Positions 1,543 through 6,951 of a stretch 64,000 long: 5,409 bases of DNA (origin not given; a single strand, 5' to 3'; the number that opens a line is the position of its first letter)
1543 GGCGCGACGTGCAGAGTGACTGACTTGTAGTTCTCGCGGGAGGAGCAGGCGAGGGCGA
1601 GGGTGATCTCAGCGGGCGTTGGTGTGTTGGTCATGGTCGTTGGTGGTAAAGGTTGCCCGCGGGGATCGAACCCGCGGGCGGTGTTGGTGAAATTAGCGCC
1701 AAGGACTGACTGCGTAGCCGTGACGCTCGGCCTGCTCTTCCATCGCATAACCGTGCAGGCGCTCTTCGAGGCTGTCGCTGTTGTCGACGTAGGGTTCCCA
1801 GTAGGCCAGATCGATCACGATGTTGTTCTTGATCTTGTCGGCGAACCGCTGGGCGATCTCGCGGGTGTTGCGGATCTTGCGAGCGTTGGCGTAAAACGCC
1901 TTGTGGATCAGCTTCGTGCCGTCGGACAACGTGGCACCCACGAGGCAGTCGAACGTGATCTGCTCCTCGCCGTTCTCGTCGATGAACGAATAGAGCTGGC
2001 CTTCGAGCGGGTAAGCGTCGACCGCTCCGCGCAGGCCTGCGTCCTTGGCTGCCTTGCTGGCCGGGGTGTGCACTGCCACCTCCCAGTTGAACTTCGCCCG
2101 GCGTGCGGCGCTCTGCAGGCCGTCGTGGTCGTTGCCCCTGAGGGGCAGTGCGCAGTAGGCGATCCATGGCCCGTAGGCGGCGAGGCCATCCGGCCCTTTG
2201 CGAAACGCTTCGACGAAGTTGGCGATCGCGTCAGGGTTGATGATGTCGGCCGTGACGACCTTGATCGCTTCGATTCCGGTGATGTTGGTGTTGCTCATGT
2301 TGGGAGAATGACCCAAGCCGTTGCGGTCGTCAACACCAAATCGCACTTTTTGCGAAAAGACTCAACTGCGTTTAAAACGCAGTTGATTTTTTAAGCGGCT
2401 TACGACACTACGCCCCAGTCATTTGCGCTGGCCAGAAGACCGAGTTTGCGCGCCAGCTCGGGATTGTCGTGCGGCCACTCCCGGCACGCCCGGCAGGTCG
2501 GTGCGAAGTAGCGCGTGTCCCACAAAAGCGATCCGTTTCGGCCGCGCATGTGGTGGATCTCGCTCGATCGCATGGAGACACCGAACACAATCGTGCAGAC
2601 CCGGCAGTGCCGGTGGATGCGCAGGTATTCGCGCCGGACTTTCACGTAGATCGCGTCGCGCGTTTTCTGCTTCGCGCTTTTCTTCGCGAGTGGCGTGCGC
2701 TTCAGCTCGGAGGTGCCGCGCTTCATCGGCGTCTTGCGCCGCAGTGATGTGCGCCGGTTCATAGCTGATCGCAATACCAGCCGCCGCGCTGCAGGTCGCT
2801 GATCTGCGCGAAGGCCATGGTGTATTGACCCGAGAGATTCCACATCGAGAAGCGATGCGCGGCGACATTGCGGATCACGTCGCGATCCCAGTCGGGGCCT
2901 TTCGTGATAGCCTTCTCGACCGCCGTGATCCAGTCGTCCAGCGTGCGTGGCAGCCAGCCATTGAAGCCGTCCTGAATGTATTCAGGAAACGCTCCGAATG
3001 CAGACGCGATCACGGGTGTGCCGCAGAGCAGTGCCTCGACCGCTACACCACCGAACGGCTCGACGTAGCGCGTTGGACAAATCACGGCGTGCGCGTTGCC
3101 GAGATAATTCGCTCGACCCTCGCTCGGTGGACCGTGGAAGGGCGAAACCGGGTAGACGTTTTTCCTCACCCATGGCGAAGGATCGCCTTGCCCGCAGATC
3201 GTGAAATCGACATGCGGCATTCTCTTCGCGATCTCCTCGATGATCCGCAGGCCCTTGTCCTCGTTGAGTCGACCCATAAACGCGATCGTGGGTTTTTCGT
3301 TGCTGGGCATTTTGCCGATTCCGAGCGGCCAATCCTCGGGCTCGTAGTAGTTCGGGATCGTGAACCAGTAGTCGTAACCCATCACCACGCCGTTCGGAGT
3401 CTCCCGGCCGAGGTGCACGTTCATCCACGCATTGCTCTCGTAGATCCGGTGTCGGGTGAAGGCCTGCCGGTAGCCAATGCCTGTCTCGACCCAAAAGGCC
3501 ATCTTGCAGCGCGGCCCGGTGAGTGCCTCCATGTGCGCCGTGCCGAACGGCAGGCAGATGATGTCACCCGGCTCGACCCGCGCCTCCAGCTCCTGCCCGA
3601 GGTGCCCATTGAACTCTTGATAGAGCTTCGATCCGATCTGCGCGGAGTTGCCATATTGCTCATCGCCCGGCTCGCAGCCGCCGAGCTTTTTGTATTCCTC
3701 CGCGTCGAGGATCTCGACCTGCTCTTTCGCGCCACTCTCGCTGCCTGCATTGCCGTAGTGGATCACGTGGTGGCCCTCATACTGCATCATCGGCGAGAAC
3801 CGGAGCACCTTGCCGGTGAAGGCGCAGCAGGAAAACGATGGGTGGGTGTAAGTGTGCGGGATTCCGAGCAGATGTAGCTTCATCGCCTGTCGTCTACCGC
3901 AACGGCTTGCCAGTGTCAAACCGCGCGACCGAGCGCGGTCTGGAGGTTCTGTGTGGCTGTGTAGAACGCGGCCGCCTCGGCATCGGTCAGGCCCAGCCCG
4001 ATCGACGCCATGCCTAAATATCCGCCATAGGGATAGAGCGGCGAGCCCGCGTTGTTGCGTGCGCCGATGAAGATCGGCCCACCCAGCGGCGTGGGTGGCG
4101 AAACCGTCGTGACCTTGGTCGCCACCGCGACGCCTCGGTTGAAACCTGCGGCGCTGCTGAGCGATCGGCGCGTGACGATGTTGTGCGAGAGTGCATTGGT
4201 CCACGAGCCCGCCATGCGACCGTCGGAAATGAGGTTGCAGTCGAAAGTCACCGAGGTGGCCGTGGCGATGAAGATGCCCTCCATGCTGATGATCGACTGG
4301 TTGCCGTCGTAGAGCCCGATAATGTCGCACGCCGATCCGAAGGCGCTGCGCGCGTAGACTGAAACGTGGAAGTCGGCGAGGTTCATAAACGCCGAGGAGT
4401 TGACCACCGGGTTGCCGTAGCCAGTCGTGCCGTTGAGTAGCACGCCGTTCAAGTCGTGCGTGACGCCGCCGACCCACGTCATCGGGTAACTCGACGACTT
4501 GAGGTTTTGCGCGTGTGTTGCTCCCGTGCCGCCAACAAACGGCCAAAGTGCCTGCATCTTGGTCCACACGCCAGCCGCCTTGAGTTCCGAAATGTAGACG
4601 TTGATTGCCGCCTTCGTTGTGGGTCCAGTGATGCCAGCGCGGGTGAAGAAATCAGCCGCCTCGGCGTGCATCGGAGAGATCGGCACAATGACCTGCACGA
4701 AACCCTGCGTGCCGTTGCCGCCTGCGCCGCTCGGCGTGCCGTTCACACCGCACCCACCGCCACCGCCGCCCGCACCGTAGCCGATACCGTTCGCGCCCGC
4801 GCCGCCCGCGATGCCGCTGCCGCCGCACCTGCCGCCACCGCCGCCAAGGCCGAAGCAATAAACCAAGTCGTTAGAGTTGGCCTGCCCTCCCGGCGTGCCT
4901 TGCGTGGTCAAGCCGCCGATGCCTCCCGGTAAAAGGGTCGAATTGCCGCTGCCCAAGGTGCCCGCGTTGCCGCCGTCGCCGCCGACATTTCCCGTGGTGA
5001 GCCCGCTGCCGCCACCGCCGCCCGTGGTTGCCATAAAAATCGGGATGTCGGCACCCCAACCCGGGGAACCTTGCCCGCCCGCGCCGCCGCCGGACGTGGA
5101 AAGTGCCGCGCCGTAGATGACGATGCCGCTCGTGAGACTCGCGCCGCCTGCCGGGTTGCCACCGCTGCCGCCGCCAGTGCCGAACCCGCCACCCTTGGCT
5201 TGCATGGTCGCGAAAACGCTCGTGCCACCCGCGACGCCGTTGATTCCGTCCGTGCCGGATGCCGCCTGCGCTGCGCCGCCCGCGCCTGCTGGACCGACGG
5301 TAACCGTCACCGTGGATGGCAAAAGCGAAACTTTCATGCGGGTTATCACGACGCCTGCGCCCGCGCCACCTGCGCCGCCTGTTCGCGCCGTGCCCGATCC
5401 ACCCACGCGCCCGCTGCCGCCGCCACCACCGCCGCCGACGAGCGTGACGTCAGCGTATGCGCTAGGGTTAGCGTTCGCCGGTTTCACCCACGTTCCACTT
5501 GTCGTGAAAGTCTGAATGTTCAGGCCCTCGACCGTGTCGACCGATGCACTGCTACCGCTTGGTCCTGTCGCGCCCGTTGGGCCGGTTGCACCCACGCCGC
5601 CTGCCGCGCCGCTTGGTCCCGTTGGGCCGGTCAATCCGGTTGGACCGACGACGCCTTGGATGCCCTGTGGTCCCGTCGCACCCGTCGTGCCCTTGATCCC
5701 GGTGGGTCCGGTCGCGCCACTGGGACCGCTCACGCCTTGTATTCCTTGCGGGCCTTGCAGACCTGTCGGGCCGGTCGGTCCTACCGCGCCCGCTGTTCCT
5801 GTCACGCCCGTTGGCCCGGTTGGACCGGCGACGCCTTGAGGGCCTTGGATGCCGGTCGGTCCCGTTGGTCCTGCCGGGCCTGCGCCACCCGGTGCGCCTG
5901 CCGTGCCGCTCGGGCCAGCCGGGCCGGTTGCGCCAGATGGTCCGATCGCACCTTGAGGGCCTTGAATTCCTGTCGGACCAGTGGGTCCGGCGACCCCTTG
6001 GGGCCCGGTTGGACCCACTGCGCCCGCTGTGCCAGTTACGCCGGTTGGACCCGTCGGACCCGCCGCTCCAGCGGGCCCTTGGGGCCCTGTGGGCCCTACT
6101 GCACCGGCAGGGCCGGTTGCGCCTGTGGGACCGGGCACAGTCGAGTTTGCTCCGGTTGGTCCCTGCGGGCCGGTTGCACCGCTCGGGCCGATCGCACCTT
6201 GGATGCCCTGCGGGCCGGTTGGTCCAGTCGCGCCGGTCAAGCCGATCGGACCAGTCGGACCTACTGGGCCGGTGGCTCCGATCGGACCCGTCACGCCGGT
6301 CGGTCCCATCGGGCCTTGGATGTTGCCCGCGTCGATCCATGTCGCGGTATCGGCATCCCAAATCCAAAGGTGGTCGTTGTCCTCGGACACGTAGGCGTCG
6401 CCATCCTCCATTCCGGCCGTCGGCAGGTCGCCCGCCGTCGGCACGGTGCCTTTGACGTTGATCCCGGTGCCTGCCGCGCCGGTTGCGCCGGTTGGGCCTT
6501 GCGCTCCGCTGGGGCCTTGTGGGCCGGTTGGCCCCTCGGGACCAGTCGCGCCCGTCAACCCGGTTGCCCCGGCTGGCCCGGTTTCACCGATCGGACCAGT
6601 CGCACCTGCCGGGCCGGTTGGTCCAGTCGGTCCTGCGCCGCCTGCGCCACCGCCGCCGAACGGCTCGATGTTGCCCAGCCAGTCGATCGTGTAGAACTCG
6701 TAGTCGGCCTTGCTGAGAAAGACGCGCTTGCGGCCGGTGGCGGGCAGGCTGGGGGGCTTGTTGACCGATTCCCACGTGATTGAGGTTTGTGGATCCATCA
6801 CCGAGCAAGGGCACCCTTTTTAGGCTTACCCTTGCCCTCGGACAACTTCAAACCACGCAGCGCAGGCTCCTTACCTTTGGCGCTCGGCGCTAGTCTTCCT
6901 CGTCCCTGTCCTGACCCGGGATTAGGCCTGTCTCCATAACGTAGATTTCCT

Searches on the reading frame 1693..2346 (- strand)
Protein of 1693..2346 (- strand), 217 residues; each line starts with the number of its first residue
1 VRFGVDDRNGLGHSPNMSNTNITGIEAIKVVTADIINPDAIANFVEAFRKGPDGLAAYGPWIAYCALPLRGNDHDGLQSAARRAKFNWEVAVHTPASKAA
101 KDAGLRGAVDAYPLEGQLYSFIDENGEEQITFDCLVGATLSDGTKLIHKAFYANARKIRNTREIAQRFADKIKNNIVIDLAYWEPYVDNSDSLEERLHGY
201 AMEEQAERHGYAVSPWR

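Call 9: search_protein_families(library=pfam, proteins=[window:1693-2346:-])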
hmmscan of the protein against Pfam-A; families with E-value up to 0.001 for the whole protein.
window:1693-2346:- (217 aa): 0 families

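Call 80: search_protein_families(library=phrogs, max_evalue=0.001, proteins=[window:1693-2298:-])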
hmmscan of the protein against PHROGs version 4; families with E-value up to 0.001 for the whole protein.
window:1693-2298:- (201 aa): 1 family
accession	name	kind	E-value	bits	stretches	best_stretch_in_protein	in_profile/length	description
phrog_13053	-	unknown function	0.00055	21.1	0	148-196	78-126/127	-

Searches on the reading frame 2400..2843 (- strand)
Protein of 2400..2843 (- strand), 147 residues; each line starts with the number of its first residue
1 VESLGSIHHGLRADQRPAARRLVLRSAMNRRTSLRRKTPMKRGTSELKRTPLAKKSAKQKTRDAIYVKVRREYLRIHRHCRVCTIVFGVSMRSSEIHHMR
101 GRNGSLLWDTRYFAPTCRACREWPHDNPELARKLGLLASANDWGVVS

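Call 9: search_protein_families(library=pfam, proteins=[window:2400-2843:-])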
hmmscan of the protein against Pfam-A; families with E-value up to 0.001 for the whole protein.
window:2400-2843:- (147 aa): 0 families

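Call 80: search_protein_families(library=phrogs, max_evalue=0.001, proteins=[window:2400-2843:-])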
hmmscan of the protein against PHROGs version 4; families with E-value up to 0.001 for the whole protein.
window:2400-2843:- (147 aa): 3 families
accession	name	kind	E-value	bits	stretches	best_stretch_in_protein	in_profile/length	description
phrog_7108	-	unknown function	3.1e-06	28.4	1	44-134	37-135/146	-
phrog_2323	-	DNA, RNA and nucleotide metabolism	1.9e-05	25.6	1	53-121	11-80/113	HNH endonuclease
phrog_22514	-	DNA, RNA and nucleotide metabolism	2.1e-05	25.7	1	30-134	20-118/187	HNH endonuclease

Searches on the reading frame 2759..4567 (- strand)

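Call 9: search_protein_families(library=pfam, proteins=[window:2759-4567:-])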
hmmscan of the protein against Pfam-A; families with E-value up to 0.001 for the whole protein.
window:2759-4567:- (602 aa): 3 families
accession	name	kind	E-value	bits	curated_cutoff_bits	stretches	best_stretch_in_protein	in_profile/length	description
PF13692.12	Glyco_trans_1_4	-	1.9e-17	64.2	27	1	425-554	1-140/142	Glycosyl transferases group 1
PF00534.26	Glycos_transf_1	-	4.6e-17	62.5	26.4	1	423-553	13-155/172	Glycosyl transferases group 1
PF20706.3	GT4-conflict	-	0.00038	20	26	1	485-527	275-316/385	Family 4 Glycosyltransferase in conflict systems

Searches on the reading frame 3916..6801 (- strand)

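Call 9: search_protein_families(library=pfam, proteins=[window:3916-6801:-])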
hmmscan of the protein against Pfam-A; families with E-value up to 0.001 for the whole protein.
window:3916-6801:- (961 aa): 1 family
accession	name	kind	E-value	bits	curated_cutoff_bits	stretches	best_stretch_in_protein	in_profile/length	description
PF01391.23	Collagen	-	5.9e-22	77.6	27.2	6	163-219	1-57/60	Collagen triple helix repeat (20 copies)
